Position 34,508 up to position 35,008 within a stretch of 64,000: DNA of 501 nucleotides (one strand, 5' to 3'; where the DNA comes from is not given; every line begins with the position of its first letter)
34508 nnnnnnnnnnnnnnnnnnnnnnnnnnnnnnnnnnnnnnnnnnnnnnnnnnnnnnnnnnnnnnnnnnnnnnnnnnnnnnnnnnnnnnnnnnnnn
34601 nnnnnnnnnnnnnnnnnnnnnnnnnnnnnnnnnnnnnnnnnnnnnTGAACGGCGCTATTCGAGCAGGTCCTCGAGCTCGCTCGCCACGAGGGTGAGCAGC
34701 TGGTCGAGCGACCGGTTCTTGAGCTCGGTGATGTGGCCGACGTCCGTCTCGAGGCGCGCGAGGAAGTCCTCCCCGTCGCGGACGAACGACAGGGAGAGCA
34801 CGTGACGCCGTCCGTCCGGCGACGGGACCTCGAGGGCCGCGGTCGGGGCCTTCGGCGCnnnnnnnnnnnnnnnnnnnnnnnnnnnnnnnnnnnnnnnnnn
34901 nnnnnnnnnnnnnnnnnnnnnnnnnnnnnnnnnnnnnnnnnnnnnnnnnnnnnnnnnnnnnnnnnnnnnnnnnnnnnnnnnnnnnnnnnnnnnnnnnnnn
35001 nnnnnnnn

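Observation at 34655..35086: Leaderless small gene for a Lys/Ala/Pro-rich protein behind a textbook TATA box, candidate nucleoid-associated protein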

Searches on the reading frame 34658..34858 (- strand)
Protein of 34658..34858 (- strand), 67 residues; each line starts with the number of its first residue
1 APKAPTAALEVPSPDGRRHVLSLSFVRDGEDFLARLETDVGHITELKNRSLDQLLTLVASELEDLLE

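Call 10: find_homologous_proteins(query=window:34658-34858:-, max_evalue=0.01)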
Query seq(67 aa) (67 aa): 174 proteins with E <= 0.01 among 175 candidates; the best 120 are listed.
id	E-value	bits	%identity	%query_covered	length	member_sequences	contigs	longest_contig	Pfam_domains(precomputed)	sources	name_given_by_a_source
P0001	3.4e-34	132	100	100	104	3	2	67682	-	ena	-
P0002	3.4e-28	113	85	99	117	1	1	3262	-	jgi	jgi:outer membrane biosynthesis protein TonB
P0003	1.0e-27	112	85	100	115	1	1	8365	-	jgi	jgi:hypothetical protein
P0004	1.1e-27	112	86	99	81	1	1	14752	-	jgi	jgi:hypothetical protein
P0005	2.7e-27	111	90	88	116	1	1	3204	-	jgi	jgi:hypothetical protein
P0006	4.5e-27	110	84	100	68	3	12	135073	-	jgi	-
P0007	4.5e-27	110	90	93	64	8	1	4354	-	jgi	jgi:hypothetical protein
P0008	1.0e-26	109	91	96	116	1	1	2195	-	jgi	jgi:hypothetical protein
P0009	1.3e-26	108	83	99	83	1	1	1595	-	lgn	-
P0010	2.5e-26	108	88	88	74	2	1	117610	-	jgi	jgi:hypothetical protein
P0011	3.1e-26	107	88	88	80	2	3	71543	-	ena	-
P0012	4.4e-26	107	89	79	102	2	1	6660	-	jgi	jgi:hypothetical protein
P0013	4.9e-26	107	84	94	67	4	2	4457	-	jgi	jgi:hypothetical protein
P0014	9.4e-26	106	90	88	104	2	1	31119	-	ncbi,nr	ncbi:MAG TPA: hypothetical protein VK455_02410 [Thermoplasmata archaeon]|nr:hypothetical protein [Th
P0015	1.0e-25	106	88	78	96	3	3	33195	-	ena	-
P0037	4.2e-22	94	77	100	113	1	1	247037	-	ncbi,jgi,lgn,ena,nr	ncbi:MAG TPA: hypothetical protein VEL82_06320 [Thermoplasmata archaeon]|nr:hypothetical protein [Th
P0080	8.3e-21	90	78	96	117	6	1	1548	-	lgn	-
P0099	2.3e-20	89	85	79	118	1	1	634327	-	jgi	jgi:hypothetical protein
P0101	2.9e-20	89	85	79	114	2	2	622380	-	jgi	-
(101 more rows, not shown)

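Call 13: find_encoding_contigs(protein=P0099, flank=6000, max_places=2)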
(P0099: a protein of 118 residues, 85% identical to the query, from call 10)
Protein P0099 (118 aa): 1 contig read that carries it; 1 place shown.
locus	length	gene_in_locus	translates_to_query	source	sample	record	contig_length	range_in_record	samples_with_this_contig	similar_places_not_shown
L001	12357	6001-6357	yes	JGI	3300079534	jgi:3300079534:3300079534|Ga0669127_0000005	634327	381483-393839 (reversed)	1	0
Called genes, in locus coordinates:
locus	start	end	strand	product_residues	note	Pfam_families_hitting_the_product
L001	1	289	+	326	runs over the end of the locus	PF02826:2-Hacid_dh_C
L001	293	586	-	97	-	-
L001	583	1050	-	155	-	PF03946:Ribosomal_L11_N, PF00298:Ribosomal_L11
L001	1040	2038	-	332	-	PF03439:Spt5-NGN, PF00467:KOW (weak)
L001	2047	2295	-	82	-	-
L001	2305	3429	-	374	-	PF00091:Tubulin, PF12327:FtsZ_C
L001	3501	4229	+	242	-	PF01973:MptE-like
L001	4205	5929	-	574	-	-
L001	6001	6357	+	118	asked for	-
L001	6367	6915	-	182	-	-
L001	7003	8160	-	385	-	PF00180:Iso_dh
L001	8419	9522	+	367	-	-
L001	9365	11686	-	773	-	PF00270:DEAD, PF22527:DEXQc_Suv3 (weak), PF14520:HHH_5 (faint), PF00271:Helicase_C (weak), PF21280:Helicase_dom4_arc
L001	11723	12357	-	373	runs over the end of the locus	PF02771:Acyl-CoA_dh_N, PF02770:Acyl-CoA_dh_M, PF00441:Acyl-CoA_dh_1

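Call 14: find_encoding_contigs(protein=P0037, flank=6000, max_places=2)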
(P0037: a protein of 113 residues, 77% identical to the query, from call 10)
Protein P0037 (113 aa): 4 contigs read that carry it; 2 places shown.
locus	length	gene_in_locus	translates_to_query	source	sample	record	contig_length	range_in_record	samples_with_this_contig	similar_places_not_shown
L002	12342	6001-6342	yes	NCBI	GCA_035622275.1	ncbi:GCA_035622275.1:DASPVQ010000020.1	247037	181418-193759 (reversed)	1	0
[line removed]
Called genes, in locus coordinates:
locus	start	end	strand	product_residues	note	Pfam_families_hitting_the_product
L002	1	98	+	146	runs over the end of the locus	-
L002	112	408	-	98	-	-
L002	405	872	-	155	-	PF03946:Ribosomal_L11_N, PF00298:Ribosomal_L11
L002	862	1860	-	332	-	PF03439:Spt5-NGN, PF00467:KOW (weak)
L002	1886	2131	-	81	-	-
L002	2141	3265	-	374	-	PF00091:Tubulin, PF12327:FtsZ_C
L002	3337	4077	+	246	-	PF01973:MptE-like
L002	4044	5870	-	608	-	-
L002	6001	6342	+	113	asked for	-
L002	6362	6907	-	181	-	-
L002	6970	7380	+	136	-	PF01894:YjbQ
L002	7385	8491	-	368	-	PF00180:Iso_dh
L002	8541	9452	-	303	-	PF00924:MS_channel_2nd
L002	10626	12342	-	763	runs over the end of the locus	PF00270:DEAD, PF22527:DEXQc_Suv3 (weak), PF00271:Helicase_C, PF21280:Helicase_dom4_arc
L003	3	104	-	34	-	?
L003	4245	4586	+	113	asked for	-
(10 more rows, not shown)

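Call 15: find_encoding_contigs(protein=P0101, flank=6000, max_places=2)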
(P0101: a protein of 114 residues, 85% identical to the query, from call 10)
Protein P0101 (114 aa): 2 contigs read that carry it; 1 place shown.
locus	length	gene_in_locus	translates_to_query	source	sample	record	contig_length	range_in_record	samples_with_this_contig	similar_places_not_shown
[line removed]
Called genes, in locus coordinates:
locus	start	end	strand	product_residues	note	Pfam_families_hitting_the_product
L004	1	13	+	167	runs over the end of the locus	PF00011:HSP20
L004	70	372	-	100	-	-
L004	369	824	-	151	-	PF03946:Ribosomal_L11_N, PF00298:Ribosomal_L11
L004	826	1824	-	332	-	PF03439:Spt5-NGN, PF00467:KOW (weak)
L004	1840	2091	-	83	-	-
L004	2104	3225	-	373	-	PF00091:Tubulin, PF12327:FtsZ_C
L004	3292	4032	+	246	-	PF01973:MptE-like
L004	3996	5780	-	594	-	-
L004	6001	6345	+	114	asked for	-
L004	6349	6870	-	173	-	-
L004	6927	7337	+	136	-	PF01894:YjbQ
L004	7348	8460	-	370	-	PF00180:Iso_dh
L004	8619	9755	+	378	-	PF13191:AAA_16 (weak)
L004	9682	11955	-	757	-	PF00270:DEAD, PF04851:ResIII (faint), PF22527:DEXQc_Suv3 (weak), PF00271:Helicase_C (weak), PF21280:Helicase_dom4_arc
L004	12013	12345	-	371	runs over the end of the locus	PF02771:Acyl-CoA_dh_N, PF02770:Acyl-CoA_dh_M, PF00441:Acyl-CoA_dh_1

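Call 30: search_protein_representatives(protein=window:34658-34831:-)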
Query: 58 residues. Proteins with E-value up to 0.001 (for the whole library): 20; up to 1e-10: 14; up to 1e-30: 0. The best 20 are listed.
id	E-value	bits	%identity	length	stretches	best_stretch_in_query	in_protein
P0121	5.7e-24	98.0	88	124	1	2-58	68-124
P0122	1.5e-22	93.5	84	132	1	1-58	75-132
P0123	9.1e-22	91.1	86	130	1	2-58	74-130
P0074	5.7e-21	88.6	84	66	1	4-58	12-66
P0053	6.2e-21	88.5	84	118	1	3-58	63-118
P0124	1.1e-20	87.7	85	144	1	5-58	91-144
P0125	2.3e-20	86.7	82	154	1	3-58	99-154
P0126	1.7e-19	84.0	81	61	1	5-58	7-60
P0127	1.1e-18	81.4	90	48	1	11-58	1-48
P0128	3.6e-18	79.9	84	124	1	8-58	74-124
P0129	3.0e-17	77.0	79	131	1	6-58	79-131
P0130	5.9e-17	76.1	73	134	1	4-58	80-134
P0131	1.8e-16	74.6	75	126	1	2-57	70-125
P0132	8.1e-16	72.5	72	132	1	2-58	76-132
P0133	2.5e-10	55.5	64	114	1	8-57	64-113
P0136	2.7e-07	46.0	59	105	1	9-57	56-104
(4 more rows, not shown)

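Call 55: find_encoding_contigs(protein=P0136, flank=6000, max_places=2)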
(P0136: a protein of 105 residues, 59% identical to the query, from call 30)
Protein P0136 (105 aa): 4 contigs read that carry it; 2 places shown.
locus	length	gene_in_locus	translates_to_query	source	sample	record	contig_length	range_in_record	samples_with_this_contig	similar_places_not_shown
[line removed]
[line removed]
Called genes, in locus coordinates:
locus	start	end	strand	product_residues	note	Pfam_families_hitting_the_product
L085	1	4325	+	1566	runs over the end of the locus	PF10282:Lactonase (faint), PF23381:Beta-prop_IFT122_1st (faint), PF25174:Beta-prop_THOC3 (faint), PF01436:NHL (faint), PF00801:PKD (faint), PF06832:BiPBP_C (faint), PF13927:Ig_3 (faint)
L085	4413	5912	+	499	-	PF00171:Aldedh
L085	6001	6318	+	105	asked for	-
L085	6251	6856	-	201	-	-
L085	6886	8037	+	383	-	PF04055:Radical_SAM, PF13353:Fer4_12 (weak), PF26257:DUF8061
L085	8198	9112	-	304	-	PF00763:THF_DHG_CYH, PF02882:THF_DHG_CYH_C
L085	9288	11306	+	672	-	PF00493:MCM (faint), PF01078:Mg_chelatase, PF05496:RuvB_N (faint), PF00158:Sigma54_activat, PF13654:AAA_32 (weak), PF20436:LonB_AAA-LID, PF05362:Lon_C, PF13541:ChlI (weak), +7 more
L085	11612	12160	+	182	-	PF01467:CTP_transf_like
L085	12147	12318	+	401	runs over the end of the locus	PF01053:Cys_Met_Meta_PP, PF00266:Aminotran_5 (weak)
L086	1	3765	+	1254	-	?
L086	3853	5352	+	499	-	PF00171:Aldedh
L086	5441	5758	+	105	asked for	-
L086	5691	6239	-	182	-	-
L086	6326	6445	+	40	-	?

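Call 65: predict_structure(alignment_id=A2)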
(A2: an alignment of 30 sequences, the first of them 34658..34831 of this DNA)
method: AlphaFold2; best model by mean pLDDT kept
length: 58 residues; sequences in the alignment: 30
mean_pLDDT: 83.4   pTM: 0.49
mean pLDDT of the five models: 83.4, 79.5, 76.9, 70.8, 64.5
residues with pLDDT >= 90: 34; 70-90: 9; 50-70: 10; < 50: 5
segments of 3 or more residues with pLDDT < 50: 1-3
pLDDT, mean of each block of 10 residues (from residue 1): 50 71 92 97 98 94
secondary structure, 60 per line:
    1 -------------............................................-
elements in order: H14-57

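Call 68: list_cluster_members(proteins=[P0136, P0133, P0131, P0132, P0001])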
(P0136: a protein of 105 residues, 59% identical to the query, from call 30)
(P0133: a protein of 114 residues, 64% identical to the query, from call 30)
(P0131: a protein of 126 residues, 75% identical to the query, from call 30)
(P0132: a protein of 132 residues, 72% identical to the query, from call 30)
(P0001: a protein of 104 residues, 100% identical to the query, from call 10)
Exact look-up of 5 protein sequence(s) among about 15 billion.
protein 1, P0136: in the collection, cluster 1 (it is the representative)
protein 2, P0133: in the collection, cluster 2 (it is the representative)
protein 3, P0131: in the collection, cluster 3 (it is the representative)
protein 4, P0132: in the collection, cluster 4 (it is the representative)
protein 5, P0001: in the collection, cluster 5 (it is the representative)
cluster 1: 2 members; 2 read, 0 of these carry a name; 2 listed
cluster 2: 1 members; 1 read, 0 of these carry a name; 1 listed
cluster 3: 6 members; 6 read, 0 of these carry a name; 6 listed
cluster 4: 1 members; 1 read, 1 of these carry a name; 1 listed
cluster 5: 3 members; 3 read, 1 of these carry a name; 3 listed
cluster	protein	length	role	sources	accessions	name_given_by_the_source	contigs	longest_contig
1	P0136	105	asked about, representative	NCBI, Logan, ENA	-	-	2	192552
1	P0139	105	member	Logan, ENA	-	-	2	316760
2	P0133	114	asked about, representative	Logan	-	-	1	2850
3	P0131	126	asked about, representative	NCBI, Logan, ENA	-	-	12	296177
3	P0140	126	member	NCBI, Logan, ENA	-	-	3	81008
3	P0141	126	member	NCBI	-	-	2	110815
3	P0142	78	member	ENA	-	-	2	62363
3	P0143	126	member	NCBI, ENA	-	-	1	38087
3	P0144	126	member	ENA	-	-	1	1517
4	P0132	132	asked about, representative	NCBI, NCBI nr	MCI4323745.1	MAG: hypothetical protein L3K03_06980 [Thermoplasmata archaeon] | hypothetical protein [Thermoplasmata archaeon]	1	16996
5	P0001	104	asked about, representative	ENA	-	-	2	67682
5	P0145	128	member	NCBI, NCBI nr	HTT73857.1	MAG TPA: hypothetical protein VMG99_06925 [Thermoplasmata archaeon] | hypothetical protein [Thermoplasmata archaeon]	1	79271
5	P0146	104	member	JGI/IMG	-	-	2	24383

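Call 76: find_encoding_contigs(protein=P0131, flank=5000, max_places=2)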
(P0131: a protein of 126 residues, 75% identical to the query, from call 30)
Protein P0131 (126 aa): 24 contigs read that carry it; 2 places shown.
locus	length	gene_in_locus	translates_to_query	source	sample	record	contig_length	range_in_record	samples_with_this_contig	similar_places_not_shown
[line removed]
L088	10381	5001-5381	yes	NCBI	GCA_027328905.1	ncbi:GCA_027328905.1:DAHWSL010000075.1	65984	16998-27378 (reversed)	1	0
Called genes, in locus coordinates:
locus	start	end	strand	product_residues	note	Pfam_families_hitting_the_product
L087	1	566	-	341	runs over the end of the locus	PF03439:Spt5-NGN, PF00467:KOW (weak)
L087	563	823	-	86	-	-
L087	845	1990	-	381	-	PF00091:Tubulin, PF12327:FtsZ_C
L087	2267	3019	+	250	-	PF01973:MptE-like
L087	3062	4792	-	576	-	-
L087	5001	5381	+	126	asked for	-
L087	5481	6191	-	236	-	-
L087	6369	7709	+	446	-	PF01142:TruD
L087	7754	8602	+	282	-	PF06745:ATPase (faint), PF23442:DUF7125 (faint)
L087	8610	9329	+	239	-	PF03796:DnaB_C (weak), PF13481:AAA_25, PF23442:DUF7125, PF06745:ATPase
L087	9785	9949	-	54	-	-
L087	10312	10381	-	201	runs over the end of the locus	-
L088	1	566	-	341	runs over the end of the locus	PF03439:Spt5-NGN, PF00467:KOW (weak)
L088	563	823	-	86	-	-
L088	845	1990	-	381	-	PF00091:Tubulin, PF12327:FtsZ_C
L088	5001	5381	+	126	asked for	-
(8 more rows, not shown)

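Call 77: find_encoding_contigs(protein=P0133, flank=5000, max_places=2)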
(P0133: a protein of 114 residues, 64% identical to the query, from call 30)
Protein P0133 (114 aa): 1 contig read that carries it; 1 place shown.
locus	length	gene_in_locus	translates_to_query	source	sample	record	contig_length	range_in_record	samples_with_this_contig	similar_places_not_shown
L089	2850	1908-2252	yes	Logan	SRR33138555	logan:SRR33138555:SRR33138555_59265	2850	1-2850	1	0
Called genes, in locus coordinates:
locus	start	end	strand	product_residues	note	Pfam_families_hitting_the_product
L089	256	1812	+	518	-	PF00171:Aldedh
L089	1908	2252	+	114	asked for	-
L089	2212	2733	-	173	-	-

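Call 83: find_encoding_contigs(protein=P0080, flank=3000, max_places=10)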
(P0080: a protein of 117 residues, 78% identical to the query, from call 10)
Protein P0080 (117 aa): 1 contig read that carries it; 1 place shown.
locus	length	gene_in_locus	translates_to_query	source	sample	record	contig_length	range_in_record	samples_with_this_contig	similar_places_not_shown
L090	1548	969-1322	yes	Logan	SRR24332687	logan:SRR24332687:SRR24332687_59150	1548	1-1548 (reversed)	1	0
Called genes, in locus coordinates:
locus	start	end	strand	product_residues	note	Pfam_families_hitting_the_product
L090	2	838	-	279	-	?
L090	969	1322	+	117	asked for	-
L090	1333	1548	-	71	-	?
